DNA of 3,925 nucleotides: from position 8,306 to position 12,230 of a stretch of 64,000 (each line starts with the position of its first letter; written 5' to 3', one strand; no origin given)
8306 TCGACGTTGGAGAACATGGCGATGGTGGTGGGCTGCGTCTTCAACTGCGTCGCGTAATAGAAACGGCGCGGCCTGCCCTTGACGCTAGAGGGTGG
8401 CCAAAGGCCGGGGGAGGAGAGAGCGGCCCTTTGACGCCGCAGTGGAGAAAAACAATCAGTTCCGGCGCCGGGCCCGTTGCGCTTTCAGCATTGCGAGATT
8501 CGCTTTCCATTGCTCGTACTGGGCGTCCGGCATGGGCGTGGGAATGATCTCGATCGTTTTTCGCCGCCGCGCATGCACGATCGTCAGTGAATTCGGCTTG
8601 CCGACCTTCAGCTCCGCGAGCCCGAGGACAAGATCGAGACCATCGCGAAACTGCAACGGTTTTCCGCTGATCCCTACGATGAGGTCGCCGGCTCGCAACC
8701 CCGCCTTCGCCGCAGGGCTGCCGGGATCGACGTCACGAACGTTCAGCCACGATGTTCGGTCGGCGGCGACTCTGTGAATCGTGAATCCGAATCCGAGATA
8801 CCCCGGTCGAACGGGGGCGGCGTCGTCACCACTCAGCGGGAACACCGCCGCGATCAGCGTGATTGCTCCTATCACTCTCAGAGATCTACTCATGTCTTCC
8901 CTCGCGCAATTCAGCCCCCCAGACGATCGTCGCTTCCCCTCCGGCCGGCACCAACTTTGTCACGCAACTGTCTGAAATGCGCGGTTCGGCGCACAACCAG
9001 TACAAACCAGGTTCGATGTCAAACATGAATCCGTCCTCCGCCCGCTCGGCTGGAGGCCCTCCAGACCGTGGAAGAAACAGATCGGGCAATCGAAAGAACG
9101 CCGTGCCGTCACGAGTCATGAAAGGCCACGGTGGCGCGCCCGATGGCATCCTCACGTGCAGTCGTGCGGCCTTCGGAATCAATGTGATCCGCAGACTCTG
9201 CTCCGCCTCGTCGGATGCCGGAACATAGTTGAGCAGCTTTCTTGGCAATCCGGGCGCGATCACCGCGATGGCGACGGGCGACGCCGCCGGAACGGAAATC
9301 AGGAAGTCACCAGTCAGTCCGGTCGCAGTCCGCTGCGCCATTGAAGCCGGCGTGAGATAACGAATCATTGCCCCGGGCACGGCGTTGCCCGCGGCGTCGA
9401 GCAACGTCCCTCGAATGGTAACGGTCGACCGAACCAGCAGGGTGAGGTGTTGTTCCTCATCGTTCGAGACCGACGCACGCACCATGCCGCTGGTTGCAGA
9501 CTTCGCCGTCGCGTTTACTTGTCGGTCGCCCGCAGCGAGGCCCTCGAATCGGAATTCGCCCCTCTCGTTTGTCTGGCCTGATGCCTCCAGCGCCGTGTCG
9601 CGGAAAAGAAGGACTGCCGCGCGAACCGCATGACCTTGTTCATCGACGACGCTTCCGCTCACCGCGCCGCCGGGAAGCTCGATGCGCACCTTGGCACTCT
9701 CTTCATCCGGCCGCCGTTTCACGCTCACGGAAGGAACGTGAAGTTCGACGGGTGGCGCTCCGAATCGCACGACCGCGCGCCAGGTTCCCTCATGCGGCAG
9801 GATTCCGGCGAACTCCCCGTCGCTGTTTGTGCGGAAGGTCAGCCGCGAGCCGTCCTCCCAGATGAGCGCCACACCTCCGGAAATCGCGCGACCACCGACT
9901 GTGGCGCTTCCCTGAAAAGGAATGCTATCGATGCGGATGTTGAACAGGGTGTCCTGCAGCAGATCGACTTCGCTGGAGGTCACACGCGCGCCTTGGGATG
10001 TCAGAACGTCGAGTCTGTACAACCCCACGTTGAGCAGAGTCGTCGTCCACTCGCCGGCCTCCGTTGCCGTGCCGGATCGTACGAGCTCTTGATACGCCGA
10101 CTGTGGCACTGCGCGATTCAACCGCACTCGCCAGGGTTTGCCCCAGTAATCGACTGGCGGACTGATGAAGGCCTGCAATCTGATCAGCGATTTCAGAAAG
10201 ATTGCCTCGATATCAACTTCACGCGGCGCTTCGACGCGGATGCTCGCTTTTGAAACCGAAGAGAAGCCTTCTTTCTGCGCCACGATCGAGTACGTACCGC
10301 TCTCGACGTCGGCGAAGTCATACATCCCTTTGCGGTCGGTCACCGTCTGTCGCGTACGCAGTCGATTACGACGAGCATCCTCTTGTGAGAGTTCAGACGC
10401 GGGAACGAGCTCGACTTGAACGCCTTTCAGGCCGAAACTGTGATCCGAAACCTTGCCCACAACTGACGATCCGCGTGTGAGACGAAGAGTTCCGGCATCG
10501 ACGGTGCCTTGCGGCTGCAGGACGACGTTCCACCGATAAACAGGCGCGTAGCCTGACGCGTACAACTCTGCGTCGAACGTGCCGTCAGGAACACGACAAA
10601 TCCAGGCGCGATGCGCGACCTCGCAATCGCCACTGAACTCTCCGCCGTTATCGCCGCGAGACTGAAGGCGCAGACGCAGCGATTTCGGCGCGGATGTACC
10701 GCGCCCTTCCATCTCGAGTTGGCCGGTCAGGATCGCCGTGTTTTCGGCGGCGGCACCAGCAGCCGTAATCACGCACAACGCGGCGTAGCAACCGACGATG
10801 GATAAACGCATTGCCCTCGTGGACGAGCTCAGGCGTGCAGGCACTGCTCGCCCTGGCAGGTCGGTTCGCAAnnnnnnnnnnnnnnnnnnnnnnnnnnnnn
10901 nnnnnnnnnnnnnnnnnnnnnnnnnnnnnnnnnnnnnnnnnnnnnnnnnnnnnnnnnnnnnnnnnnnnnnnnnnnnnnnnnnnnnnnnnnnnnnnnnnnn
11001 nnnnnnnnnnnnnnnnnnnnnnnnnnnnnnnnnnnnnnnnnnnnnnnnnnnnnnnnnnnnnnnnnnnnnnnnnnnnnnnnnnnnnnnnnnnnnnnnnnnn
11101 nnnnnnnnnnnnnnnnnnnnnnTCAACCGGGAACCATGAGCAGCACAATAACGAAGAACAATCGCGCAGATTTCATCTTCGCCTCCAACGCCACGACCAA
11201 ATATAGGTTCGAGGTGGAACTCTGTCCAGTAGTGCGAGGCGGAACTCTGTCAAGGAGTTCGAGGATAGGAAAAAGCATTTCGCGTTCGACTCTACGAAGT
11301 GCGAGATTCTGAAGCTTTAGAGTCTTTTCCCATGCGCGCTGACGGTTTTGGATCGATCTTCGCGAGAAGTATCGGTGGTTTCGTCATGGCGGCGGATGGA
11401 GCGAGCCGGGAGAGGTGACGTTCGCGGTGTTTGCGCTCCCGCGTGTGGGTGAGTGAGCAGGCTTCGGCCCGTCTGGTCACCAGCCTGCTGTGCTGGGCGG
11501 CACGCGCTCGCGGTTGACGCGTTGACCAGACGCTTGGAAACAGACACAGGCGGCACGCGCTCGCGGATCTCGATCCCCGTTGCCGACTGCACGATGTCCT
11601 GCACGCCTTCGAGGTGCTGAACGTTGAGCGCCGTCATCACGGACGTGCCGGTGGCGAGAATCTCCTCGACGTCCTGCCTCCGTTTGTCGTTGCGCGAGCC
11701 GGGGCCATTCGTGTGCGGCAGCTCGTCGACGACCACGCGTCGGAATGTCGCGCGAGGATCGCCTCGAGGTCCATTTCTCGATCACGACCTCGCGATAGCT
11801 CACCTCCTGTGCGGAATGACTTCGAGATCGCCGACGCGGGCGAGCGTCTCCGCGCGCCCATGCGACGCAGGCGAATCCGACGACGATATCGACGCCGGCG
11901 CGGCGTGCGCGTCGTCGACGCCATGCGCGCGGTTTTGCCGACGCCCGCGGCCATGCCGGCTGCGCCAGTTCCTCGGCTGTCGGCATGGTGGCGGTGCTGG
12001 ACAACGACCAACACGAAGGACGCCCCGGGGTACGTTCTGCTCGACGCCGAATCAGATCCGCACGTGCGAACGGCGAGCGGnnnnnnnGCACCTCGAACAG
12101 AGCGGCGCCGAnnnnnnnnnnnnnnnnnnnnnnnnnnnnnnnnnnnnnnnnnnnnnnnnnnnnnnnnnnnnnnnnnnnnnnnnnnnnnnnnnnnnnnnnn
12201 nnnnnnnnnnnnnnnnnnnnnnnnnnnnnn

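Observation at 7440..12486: Duplicated kinase and der fragments bracket a 3.9-kb insert (PDZ protein, CarbopepD_reg protein, Cys-rich peptide)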

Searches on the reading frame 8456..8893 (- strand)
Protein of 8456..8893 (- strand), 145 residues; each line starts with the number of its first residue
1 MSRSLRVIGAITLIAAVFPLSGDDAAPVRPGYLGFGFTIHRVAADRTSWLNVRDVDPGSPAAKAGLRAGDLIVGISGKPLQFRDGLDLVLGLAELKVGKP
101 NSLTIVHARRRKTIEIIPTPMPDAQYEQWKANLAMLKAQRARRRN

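Call 8: search_protein_families(library=pfam, proteins=[window:8456-8893:-], max_evalue=0.01)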
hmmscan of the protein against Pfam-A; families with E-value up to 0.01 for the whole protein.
window:8456-8893:- (145 aa): 5 families
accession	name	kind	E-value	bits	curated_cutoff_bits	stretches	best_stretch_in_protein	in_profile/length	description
PF17820.7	PDZ_6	-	3.6e-11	43.1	27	1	52-87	2-35/54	PDZ domain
PF13180.12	PDZ_2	-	2.2e-09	37.9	27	1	32-116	2-78/80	PDZ domain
PF00595.29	PDZ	-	6.6e-07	30.1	23.2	1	34-81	11-58/81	PDZ domain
PF04495.20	GRASP55_65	-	0.00066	20.5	27.7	1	31-111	26-104/138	GRASP55/65 PDZ-like domain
PF19805.5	DUF6288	-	0.0031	17.2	26.3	1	50-84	3-37/402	Family of unknown function (DUF6288)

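Call 56: find_encoding_contigs(protein=window:8456-8893:-, flank=10000, max_places=10)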
Protein window:8456-8893:- (145 aa): 1 contig read that carries it; 1 place shown.
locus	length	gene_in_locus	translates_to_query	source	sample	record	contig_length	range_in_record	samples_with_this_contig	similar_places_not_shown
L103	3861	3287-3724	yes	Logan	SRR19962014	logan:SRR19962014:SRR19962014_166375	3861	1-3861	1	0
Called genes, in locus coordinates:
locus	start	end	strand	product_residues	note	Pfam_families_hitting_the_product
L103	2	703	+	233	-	?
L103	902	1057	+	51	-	-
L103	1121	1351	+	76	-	-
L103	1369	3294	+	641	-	PF13620:CarboxypepD_reg, PF17210:SdrD_B (faint), PF22904:NOMO1-like_2nd (weak), PF13715:CarbopepD_reg_2 (faint), PF13620:CarboxypepD_reg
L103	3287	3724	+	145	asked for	PF00595:PDZ (weak), PF13180:PDZ_2, PF17820:PDZ_6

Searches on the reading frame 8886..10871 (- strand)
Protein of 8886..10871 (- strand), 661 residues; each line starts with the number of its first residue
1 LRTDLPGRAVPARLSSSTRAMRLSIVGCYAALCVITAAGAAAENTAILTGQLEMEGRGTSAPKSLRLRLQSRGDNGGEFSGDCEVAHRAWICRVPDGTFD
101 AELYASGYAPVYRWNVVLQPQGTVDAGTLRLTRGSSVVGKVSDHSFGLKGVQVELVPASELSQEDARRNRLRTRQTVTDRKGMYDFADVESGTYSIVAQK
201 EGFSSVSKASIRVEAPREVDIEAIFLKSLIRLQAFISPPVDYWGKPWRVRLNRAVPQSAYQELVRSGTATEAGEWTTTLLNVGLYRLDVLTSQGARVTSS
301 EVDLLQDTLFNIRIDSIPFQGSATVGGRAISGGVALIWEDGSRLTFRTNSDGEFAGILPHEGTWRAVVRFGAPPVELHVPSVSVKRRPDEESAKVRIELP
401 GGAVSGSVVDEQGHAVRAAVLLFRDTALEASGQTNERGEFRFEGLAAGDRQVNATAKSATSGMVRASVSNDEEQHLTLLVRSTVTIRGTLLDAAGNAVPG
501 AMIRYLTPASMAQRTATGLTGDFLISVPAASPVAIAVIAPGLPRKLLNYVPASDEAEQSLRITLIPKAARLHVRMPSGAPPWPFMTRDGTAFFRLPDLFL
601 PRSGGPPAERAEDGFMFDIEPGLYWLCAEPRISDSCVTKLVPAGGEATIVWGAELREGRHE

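Call 8: search_protein_families(library=pfam, proteins=[window:8886-10871:-], max_evalue=0.01)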
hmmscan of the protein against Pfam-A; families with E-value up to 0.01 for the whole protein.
window:8886-10871:- (661 aa): 7 families
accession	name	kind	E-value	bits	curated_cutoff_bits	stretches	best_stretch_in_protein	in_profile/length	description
PF13620.12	CarboxypepD_reg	-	6.4e-32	110.2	32.3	3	404-474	2-75/82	Carboxypeptidase regulatory-like domain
PF13715.12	CarbopepD_reg_2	-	3.9e-14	52.9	32.2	2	404-481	1-77/88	CarboxypepD_reg-like domain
PF17210.9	SdrD_B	-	4.5e-11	43.4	29.7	1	143-201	19-67/112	SdrD B-like domain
PF17802.7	SpaA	-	8.9e-05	23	23.1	0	139-203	6-65/91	Prealbumin-like fold domain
PF02369.22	Big_1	-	0.0002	21.9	34.9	0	482-520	17-56/93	Bacterial Ig-like domain (group 1)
PF23193.1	NOMO_3rd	-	0.0013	19.2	27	0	163-213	49-95/120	NOMO third transthyretin-like domain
PF14686.12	fn3_3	-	0.008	16.4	24.4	0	176-217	29-71/75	Polysaccharide lyase family 4, domain II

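Call 24: find_homologous_proteins(query=window:8886-10811:-, max_evalue=1e-10)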
Query window:8886-10811:- (641 aa): 5 proteins with E <= 1e-10 among 8000 candidates.
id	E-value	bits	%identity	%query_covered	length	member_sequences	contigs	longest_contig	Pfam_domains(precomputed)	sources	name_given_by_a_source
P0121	0.0e+0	1430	100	100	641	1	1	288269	PF13715.13,PF13620.13,PF22904.4,PF17210.10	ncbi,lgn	-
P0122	1.8e-59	220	29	91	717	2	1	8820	PF13715.13,PF13620.13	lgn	-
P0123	8.4e-36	142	27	91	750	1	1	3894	PF13715.13,PF13620.13,PF09430.17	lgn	-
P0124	5.4e-30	122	26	74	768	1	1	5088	PF13715.13,PF13620.13,PF09430.17,PF22904.4,PF17210.10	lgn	-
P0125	1.0e-27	115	27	74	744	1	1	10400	PF13715.13,PF13620.13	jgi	jgi:hypothetical protein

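Call 25: find_encoding_contigs(protein=P0121, flank=10000, max_places=6)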
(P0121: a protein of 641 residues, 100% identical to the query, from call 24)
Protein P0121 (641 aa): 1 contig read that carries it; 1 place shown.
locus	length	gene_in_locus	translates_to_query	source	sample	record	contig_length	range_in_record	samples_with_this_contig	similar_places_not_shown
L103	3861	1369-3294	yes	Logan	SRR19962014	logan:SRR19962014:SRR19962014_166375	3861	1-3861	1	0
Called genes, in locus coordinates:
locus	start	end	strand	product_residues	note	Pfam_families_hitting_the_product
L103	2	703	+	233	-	?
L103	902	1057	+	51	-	-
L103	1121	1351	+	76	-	-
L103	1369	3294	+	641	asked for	PF13620:CarboxypepD_reg, PF17210:SdrD_B (faint), PF22904:NOMO1-like_2nd (weak), PF13715:CarbopepD_reg_2 (faint), PF13620:CarboxypepD_reg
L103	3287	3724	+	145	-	PF00595:PDZ (weak), PF13180:PDZ_2, PF17820:PDZ_6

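Call 26: find_encoding_contigs(protein=P0122, flank=10000, max_places=3)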
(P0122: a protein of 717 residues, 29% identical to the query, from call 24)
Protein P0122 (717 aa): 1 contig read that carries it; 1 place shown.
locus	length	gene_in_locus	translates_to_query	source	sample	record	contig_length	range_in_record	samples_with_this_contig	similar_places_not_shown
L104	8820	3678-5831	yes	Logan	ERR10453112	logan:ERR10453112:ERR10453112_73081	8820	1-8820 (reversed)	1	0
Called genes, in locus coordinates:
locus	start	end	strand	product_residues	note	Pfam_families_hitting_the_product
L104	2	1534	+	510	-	?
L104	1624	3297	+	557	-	-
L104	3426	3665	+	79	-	-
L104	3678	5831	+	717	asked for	PF13620:CarboxypepD_reg (weak), PF13715:CarbopepD_reg_2 (faint), PF13620:CarboxypepD_reg (weak)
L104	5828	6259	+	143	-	PF00595:PDZ (weak), PF13180:PDZ_2, PF17820:PDZ_6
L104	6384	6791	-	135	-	PF00072:Response_reg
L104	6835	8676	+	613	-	PF12439:GDE_N, PF06202:GDE_C, PF22422:MGH1-like_GH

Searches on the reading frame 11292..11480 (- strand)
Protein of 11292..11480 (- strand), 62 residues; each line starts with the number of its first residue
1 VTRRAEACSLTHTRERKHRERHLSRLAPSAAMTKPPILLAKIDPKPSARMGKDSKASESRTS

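Call 46: search_protein_families(library=pfam, proteins=[window:11292-11480:-], max_evalue=1)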
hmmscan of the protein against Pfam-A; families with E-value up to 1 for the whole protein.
window:11292-11480:- (62 aa): 0 families

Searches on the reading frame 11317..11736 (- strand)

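Call 8: search_protein_families(library=pfam, proteins=[window:11317-11736:-], max_evalue=0.01)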
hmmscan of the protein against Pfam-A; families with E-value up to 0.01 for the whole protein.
window:11317-11736:- (139 aa): 1 family
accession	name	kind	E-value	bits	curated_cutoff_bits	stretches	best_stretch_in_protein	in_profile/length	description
PF02702.23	KdpD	-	1.3e-21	77.5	26.1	1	2-63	87-148/210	Osmosensitive K+ channel His kinase sensor domain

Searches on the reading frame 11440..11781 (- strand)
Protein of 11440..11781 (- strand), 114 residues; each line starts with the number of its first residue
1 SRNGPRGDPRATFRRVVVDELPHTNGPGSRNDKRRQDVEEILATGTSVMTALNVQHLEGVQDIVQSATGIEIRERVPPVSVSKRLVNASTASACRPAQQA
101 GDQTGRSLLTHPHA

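Call 46: search_protein_families(library=pfam, proteins=[window:11440-11781:-], max_evalue=1)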
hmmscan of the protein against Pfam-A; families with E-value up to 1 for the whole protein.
window:11440-11781:- (114 aa): 1 family
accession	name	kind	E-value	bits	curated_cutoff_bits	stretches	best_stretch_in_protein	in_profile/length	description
PF02702.23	KdpD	-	1.7e-22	80.3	26.1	1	16-78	86-148/210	Osmosensitive K+ channel His kinase sensor domain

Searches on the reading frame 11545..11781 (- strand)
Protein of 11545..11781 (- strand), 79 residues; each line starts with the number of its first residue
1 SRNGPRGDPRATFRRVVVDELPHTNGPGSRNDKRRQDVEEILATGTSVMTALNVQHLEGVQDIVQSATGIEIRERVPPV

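Call 52: search_protein_representatives(protein=window:11545-11781:-)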
Query: 79 residues. Proteins with E-value up to 0.001 (for the whole library): 3017; up to 1e-10: 1453; up to 1e-30: 0. The best 150 are listed.
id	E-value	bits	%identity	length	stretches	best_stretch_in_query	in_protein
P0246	1.3e-29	117.7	50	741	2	16-77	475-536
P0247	1.6e-26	107.9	48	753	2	15-77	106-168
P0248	1.2e-25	105.1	50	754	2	15-78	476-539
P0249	1.6e-25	104.7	53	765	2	15-77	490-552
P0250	8.2e-25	102.5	52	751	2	16-77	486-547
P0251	2.5e-23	97.8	77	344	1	16-77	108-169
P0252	6.6e-23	96.4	79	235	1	16-77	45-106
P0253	1.0e-22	95.8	48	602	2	16-77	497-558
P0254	1.3e-22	95.6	48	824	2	17-77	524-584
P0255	1.4e-22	95.4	47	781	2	16-77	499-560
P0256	2.6e-22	94.6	48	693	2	14-77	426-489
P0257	2.3e-21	91.5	73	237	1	16-77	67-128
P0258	3.0e-21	91.2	76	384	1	16-77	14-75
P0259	1.2e-20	89.3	74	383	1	16-77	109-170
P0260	1.2e-20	89.2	48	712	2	16-77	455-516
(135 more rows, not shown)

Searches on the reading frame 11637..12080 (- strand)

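Call 8: search_protein_families(library=pfam, proteins=[window:11637-12014:-], max_evalue=0.01)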
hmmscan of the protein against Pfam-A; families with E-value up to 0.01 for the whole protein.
window:11637-12014:- (125 aa): 0 families

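Call 46: search_protein_families(library=pfam, proteins=[window:11640-12080:-], max_evalue=1)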
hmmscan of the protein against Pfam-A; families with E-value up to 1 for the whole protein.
window:11640-12080:- (147 aa): 1 family
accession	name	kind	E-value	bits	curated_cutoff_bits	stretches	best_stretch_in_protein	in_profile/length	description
PF02702.23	KdpD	-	0.019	14.8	26.1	1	42-113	10-83/210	Osmosensitive K+ channel His kinase sensor domain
